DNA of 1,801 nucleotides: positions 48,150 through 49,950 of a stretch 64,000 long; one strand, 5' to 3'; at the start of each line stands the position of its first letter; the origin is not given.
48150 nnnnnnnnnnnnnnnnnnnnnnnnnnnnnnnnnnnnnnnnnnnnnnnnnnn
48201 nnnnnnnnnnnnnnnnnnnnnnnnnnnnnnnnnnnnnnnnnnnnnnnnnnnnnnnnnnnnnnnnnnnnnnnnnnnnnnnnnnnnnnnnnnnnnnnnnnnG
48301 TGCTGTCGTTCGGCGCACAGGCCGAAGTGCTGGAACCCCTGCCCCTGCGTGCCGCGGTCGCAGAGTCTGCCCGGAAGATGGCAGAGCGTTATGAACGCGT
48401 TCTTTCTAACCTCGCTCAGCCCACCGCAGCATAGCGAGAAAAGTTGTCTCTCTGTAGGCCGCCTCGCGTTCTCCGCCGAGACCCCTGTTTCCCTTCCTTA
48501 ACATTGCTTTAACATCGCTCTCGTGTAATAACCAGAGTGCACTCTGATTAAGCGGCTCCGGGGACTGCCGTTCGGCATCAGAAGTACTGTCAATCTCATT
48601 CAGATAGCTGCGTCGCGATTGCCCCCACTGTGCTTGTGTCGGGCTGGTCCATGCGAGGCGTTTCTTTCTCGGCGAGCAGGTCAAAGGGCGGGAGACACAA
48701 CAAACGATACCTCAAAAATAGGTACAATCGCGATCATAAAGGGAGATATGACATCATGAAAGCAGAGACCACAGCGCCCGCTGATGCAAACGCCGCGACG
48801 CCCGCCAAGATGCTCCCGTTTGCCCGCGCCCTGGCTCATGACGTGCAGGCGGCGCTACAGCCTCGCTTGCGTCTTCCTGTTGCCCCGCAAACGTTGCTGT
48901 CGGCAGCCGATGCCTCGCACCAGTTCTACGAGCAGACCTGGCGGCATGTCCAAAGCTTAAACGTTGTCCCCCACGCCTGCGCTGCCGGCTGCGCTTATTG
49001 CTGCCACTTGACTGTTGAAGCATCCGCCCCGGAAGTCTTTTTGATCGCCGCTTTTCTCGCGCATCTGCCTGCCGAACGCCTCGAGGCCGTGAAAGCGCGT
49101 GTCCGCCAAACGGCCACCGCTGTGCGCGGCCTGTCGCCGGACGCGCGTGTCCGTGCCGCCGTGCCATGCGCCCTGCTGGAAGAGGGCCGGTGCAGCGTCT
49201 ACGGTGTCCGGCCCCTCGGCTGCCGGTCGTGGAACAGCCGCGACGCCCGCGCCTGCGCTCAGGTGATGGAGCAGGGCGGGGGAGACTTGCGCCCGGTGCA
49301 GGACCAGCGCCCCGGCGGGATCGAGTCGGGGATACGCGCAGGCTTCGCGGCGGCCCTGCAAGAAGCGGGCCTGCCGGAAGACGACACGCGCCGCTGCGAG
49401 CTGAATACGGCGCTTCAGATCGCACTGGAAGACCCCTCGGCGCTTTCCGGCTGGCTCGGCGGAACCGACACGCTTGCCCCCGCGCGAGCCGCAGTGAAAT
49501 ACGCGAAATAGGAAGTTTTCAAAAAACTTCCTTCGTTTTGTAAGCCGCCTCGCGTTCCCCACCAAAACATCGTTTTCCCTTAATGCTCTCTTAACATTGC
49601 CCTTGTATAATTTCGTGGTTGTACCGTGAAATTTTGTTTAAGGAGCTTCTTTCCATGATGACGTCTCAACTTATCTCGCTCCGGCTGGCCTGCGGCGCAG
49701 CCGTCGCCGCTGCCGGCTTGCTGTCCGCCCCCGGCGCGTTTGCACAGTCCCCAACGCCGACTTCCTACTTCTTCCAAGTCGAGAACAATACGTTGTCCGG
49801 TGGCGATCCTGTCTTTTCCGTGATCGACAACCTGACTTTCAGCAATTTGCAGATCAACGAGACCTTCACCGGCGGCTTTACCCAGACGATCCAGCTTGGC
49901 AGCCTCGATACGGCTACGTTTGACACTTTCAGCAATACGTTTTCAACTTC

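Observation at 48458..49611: The same promoter module recurs twice more as a ~90-bp homologous intergenic cassette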

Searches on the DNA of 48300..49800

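Call 56: search_rna_families(source=window, start=48300, end=49800, threshold=evalue, max_evalue=1)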
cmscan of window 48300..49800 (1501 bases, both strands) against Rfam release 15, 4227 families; matches with E-value up to 1: 2.
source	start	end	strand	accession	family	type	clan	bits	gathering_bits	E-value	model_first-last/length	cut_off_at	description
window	49511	49646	+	RF01828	SprD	Gene; sRNA;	-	23.4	100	0.029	1-142/142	no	Small pathogenicity island RNA D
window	48762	48804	-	RF03268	mir-1911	Gene; miRNA;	-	18.9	88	0.91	1-59/59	no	mir-1911 microRNA precursor family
